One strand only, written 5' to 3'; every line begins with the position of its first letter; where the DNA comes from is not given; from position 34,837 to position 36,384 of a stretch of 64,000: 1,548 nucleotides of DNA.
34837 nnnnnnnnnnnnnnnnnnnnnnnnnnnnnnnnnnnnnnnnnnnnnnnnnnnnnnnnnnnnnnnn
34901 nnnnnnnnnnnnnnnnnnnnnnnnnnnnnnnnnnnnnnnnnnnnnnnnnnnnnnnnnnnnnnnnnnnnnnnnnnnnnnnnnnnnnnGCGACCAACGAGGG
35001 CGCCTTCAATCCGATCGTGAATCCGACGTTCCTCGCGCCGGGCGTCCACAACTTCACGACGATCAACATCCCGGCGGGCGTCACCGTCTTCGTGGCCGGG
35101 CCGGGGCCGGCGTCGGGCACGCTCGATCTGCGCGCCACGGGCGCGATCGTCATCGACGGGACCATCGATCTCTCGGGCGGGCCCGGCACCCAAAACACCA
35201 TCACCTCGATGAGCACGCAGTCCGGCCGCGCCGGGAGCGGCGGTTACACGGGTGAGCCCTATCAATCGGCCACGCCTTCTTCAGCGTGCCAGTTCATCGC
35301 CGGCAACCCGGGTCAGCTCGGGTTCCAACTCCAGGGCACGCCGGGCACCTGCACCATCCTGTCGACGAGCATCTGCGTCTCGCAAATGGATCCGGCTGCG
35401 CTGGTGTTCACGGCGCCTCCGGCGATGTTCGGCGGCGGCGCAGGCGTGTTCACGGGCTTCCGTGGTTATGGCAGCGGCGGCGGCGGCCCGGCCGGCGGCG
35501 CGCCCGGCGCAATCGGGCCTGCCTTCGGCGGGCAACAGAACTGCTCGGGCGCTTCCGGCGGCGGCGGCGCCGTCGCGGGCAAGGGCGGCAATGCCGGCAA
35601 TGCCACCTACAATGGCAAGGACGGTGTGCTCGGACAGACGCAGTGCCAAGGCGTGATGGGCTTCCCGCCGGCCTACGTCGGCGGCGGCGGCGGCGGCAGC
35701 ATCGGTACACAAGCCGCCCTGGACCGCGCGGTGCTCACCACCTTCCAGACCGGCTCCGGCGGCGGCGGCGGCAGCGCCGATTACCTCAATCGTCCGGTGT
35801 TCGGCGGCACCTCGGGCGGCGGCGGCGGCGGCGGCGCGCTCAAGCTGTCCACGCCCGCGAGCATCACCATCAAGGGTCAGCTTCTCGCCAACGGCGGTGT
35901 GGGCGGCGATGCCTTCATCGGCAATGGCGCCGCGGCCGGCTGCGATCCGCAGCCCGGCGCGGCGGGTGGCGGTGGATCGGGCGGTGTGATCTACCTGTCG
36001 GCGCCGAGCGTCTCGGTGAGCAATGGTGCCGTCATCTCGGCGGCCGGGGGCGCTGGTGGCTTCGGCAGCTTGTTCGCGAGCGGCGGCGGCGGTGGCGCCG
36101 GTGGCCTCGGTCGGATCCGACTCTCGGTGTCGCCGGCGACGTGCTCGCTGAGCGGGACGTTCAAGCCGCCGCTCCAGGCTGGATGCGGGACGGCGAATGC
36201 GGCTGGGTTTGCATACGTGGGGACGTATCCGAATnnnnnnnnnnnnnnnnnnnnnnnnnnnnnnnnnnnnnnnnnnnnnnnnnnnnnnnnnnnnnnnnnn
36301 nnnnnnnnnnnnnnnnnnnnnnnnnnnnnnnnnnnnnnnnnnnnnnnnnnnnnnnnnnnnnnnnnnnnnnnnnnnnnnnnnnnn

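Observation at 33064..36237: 1058-aa extracellular protein built from more than 20 '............' Cys-knot-like repeats plus a Gly-rich beta-helix-like tail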

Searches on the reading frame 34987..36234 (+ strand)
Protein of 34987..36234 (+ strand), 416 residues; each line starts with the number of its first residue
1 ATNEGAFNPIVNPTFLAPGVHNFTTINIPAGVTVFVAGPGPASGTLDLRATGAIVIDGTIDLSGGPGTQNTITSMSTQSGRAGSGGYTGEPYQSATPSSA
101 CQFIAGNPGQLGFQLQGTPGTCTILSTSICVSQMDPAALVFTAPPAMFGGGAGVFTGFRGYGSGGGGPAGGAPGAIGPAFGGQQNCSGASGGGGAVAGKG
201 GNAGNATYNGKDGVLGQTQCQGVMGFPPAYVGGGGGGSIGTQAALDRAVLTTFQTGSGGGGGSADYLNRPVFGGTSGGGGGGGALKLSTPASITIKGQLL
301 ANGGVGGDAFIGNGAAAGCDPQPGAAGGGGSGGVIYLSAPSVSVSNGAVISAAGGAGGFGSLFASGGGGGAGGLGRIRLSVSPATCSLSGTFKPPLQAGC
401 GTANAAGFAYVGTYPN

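Call 16: search_protein_families(library=pfam, proteins=[window:34987-36234:+], max_evalue=1)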
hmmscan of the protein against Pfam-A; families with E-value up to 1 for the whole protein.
window:34987-36234:+ (416 aa): 0 families

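Call 17: find_homologous_proteins(query=window:34987-36234:+, max_evalue=0.001)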
Query window:34987-36234:+ (416 aa): 196 proteins with E <= 0.001 among 8000 candidates; the best 120 are listed.
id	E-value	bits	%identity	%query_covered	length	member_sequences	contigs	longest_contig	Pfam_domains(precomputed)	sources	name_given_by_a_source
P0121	1.6e-194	665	79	100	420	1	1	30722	-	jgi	jgi:hypothetical protein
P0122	2.5e-187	641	78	100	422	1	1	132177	-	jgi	jgi:hypothetical protein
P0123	4.1e-174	598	74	100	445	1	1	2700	-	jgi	jgi:hypothetical protein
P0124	1.6e-171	589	73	100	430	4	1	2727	-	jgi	jgi:hypothetical protein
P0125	7.8e-171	587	71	100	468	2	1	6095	-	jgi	jgi:hypothetical protein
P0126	2.1e-170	585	75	98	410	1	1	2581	-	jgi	jgi:hypothetical protein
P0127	5.8e-169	581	71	100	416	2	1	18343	-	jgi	-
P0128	1.7e-166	573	73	100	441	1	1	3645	-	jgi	jgi:hypothetical protein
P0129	2.0e-164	566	70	100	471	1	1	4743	-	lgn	-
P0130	1.6e-162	560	69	100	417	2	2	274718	-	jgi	jgi:hypothetical protein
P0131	1.7e-162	559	70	100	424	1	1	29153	-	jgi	jgi:hypothetical protein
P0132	3.9e-162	558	71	98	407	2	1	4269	-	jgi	jgi:hypothetical protein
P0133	6.3e-162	558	70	100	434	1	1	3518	-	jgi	jgi:hypothetical protein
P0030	2.0e-161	556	71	100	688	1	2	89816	PF04885.20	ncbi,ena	-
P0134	1.2e-160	553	71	98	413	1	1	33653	-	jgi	jgi:hypothetical protein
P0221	6.9e-29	119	52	32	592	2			PF26182.1,PF02368.25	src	-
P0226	6.1e-28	116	41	42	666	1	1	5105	PF00526.24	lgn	-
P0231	8.7e-27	112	48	33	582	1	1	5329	PF02368.25,PF26918.1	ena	-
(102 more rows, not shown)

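Call 29: predict_structure(alignment_id=A2)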
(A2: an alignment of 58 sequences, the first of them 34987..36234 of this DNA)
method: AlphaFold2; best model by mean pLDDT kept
length: 416 residues; sequences in the alignment: 58
mean_pLDDT: 95.7   pTM: 0.93
mean pLDDT of the five models: 95.7, 95.1, 92.2, 91.8, 91.3
residues with pLDDT >= 90: 379; 70-90: 35; 50-70: 2; < 50: 0
segments of 3 or more residues with pLDDT < 50: none
pLDDT, mean of each block of 10 residues (from residue 1): 90 97 98 95 96 99 98 92 98 96 97 94 97 94 95 96 97 95 89 96 97 96 89 98 96 97 89 95 98 99 98 90 96 98 98 98 97 98 97 97 96 92
secondary structure, 60 per line:
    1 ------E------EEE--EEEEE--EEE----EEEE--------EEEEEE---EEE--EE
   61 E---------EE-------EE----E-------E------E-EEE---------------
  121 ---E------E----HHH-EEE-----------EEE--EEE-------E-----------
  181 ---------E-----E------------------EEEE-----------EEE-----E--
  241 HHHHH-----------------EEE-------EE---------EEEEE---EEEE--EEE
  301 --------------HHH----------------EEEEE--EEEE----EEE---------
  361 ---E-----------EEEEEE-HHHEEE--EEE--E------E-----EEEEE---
elements in order: E14-16 E19-23 E26-28 E33-36 E45-50 E54-56 E59-61 E103-105 E140-142 E154-156 E159-161 E215-218 E230-232 H241-245 E263-265 E284-288 E292-295 E298-300 E334-338 E341-344 E349-351 E376-381 E386-388 E391-393 E409-413
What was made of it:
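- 34999..36234 (+): C-terminal Gly-rich head domain (aa 646-1057) with 8 Cys. Conserved motifs include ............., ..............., GRIRLS and a terminal YPN. It is a β-helix-like solenoid with no existing family model. AF2: pLDDT 95.7, pTM 0.93 (call 29).
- The AF2 head model is confident (call 29).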

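Call 31: find_encoding_contigs(protein=P0221, flank=8000, max_places=3)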
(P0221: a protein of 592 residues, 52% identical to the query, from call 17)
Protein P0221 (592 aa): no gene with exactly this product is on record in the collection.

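Call 36: search_protein_families(library=pfam, proteins=[P0221, P0226, P0231], max_evalue=0.01)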
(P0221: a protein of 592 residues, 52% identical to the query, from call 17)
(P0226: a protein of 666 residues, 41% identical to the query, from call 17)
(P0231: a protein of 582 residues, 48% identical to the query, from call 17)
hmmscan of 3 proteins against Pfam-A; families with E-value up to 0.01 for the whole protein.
P0221 (592 aa): 1 family
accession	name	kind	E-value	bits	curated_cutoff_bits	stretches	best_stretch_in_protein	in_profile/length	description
PF02368.24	Big_2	-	3.6e-17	62.5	22.8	2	116-195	4-79/79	Bacterial Ig-like domain (group 2)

P0226 (666 aa): 1 family
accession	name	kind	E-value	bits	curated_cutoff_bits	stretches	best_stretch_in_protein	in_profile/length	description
PF00526.23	Dicty_CTDC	-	4.2e-07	30.1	27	1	156-178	2-24/24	Dictyostelium (slime mold) repeat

P0231 (582 aa): 2 families
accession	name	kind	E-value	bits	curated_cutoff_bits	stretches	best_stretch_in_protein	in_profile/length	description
PF02368.24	Big_2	-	6.5e-17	61.7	22.8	2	30-100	7-70/79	Bacterial Ig-like domain (group 2)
PF22359.2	Big-like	-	0.00038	21.1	27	0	151-196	2-47/48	Bacterial Ig-like domain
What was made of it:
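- Closest known: Stalked ice-binding proteins: Ig-like domain plus DUF3494 β-helix. Same: Some relatives of the head sit behind Big_2 domains (P0221, P0231; call 36).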

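Call 40: fold_search(model_id=the predicted structure, library=pdb)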
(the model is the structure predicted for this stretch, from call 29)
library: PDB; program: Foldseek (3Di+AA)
matches with E <= 10: 8; with E <= 0.001: 0
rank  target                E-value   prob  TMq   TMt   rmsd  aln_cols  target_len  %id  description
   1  5v3o_A                5.7e+00  0.01  0.09  0.05  15.8       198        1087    8  Cereblon in complex with DDB1 and CC-220 (released 2017-05-03)
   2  9beh_A                6.2e+00  0.00  0.09  0.08  18.2       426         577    6  Structure of GH110A in complex with galactose-6-sulfate (released 2025-08-27)
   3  3u0a_A                6.9e+00  0.01  0.08  0.11   9.7        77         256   10  Crystal structure of an Acyl-CoA thioesterase II TesB2 from Mycobacterium marinum (released 2011-10-05)
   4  4z4s_B                6.9e+00  0.01  0.05  0.06  14.0        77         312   12  Crystal structure of GII.10 P domain in complex with 150mM fucose (released 2015-05-27)
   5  3q38_B                6.9e+00  0.00  0.05  0.06  14.9        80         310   11  Crystal structure of P domain from norwalk virus strain vietnam 026 in complex with HBGA type B (triglycan) (released 2011-05-11)
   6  4z4t_A                7.2e+00  0.01  0.05  0.06  14.3        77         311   12  Crystal structure of GII.10 P domain in complex with 75mM fucose (released 2015-05-27)
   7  7k6v_EC               8.4e+00  0.00  0.05  0.04  13.8        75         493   15  Crystal Structure of Virus-like Particles of GII.4 Norovirus Houston virus (HOV) (released 2022-03-02)
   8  4z4r_A                9.7e+00  0.00  0.04  0.06  14.3        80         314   12  Crystal structure of GII.10 P domain in complex with 300mM fucose (released 2015-05-27)
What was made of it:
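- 34999..36234 (+): Foldseek against the PDB found nothing (call 40).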

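Call 45: search_protein_families(library=ncbifam, proteins=[window:34987-36234:+], max_evalue=0.1)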
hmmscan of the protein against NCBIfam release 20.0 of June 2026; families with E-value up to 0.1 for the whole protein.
window:34987-36234:+ (416 aa): 0 families

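Call 47: search_protein_representatives(alignment_id=A2)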
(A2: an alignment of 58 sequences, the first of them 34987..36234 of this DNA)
Query: 58 sequences, 482 profile positions. Proteins with E-value up to 0.001 (for the whole library): 4401; up to 1e-10: 908; up to 1e-30: 175. The best 150 are listed.
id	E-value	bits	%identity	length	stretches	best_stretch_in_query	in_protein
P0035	4.0e-180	616.3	-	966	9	23-481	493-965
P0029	3.0e-170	583.8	-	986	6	23-482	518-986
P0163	4.3e-165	566.7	-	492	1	6-482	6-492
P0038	7.7e-161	552.7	-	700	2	24-482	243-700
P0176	3.2e-130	451.8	-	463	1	62-398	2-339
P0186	7.8e-126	437.3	-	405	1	107-482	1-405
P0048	1.3e-113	397.0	-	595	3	23-394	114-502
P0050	1.9e-113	396.5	-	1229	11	22-482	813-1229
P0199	5.4e-112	391.6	-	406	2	21-340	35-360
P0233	2.7e-105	369.5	-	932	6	23-482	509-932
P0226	3.9e-104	365.7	-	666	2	23-482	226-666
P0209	2.9e-103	362.9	-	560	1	24-482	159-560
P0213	3.3e-101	356.1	-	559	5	211-481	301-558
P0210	4.6e-101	355.6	-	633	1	22-482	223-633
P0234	4.2e-99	349.1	-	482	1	22-482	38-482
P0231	1.7e-92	327.4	-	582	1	17-482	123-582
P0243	2.9e-87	310.1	-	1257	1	13-474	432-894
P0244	4.6e-87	309.4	-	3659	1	6-482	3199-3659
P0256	2.9e-82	293.6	-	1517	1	24-478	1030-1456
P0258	7.5e-82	292.2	-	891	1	17-479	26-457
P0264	6.3e-79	282.6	-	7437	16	232-446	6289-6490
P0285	7.1e-72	259.3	-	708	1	22-480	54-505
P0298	6.9e-66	239.6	-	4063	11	321-446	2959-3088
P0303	4.1e-64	233.7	-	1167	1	27-477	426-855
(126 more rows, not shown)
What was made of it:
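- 34999..36234 (+): 175 clusters at E <= 1e-30 (call 47).
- It is almost always at the extreme C-terminus (call 47).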

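Call 51: search_protein_families(library=pfam, alignment_id=A4, max_evalue=0.001)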
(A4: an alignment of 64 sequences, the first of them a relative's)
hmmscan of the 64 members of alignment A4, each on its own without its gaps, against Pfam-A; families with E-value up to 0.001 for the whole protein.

A. member 1, P0233 (932 aa): 1 family
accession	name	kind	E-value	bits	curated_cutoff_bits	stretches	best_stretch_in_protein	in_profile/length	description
PF04885.19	Stig1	-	1e-08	35.9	24.1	1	176-247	16-84/85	Stigma-specific STIG1-like protein family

B. families by the number of members that match (of 64 scanned): 26 families (the first 25 are shown)
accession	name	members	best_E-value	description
PF11617.13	Cu-binding_MopE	14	1.1e-57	Putative metal-binding motif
PF04885.19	Stig1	11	8.7e-14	Stigma-specific STIG1-like protein family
PF07645.21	EGF_CA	3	2.9e-37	Calcium-binding EGF domain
PF12947.13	EGF_3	3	1.4e-27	EGF domain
PF12662.13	cEGF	3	2e-22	Complement Clr-like EGF-like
PF12661.13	hEGF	3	4.6e-15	Human growth factor-like EGF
PF00008.33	EGF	3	1.7e-14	EGF-like domain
PF04706.18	Dickkopf_N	3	0.00011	Dickkopf N-terminal cysteine-rich region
PF06739.17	SBBP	2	8e-07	Beta-propeller repeat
PF17963.7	Big_9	1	1.2e-44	Bacterial Ig domain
PF17892.7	Cadherin_5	1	1.5e-29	Cadherin-like domain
PF17803.7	Cadherin_4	1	1e-21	Bacterial cadherin-like domain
PF00200.28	Disintegrin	1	5.6e-19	Disintegrin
PF00526.23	Dicty_CTDC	1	6.1e-14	Dictyostelium (slime mold) repeat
PF00630.25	Filamin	1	2.6e-13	Filamin/ABP280 repeat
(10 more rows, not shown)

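Call 53: list_cluster_members(proteins=[P0221, P0231, P0244, P0264, P0243, P0256, P0258, P0285, P0298, P0303])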
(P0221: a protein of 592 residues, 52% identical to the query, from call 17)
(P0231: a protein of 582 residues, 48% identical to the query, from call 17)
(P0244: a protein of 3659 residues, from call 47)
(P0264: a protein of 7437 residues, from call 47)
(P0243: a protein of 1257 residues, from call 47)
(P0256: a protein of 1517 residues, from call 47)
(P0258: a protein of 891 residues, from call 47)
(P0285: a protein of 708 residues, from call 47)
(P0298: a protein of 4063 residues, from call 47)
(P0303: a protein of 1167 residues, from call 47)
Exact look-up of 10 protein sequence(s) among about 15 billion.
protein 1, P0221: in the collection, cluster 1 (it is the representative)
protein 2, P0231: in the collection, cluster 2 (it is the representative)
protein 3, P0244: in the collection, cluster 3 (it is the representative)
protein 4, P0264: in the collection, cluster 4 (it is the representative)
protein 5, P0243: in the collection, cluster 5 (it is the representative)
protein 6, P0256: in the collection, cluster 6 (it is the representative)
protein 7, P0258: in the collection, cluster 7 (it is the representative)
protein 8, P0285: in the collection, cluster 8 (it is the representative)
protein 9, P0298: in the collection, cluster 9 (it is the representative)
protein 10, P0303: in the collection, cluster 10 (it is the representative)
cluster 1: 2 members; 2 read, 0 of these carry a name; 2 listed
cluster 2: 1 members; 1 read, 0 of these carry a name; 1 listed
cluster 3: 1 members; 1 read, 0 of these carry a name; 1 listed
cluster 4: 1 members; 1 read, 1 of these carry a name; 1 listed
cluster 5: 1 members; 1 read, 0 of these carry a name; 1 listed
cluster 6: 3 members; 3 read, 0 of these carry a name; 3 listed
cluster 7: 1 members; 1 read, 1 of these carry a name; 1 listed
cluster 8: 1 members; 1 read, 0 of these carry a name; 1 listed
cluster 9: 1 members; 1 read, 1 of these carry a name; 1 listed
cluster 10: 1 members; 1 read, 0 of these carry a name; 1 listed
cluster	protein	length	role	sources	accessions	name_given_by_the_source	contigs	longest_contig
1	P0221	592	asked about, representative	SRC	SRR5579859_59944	-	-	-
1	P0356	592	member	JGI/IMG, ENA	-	-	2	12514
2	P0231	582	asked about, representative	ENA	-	-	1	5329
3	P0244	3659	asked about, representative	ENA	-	-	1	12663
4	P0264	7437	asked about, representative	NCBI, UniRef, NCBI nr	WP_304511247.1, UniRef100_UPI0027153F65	Ig-like domain-containing protein [Desulfopila sp. IMCC35008] | Ig-like domain-containing protein n=1 Tax=Desulfopila sp. IMCC35008 TaxID=2653858 ...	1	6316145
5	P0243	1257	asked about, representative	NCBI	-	-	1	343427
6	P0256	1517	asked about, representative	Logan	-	-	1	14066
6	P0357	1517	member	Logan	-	-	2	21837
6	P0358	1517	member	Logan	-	-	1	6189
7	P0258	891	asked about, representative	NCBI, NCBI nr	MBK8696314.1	MAG: hypothetical protein IPN17_29610 [Deltaproteobacteria bacterium] | hypothetical protein [Deltaproteobacteria bacterium]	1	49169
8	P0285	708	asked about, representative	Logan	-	-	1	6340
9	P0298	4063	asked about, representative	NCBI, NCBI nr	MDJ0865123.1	MAG: Ig-like domain-containing protein [Myxococcota bacterium] | Ig-like domain-containing protein [Myxococcota bacterium]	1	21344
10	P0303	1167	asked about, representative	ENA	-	-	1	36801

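Call 68: search_protein_families(library=phrogs, proteins=[window:34987-36234:+], max_evalue=1)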
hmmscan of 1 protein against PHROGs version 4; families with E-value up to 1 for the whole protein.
window:34987-36234:+ (416 aa): 0 families
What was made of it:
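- Tried and rejected: Pfam, NCBIfam and PHROG scans of the head alone found nothing (calls 16, 45, 68).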

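Call 69: search_solved_structures(query=A2, max_evalue=1, show_alignments=2)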
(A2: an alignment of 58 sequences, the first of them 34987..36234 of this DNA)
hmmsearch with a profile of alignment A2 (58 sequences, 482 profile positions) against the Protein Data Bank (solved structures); distinct sequences matched with E-value up to 1: 0.
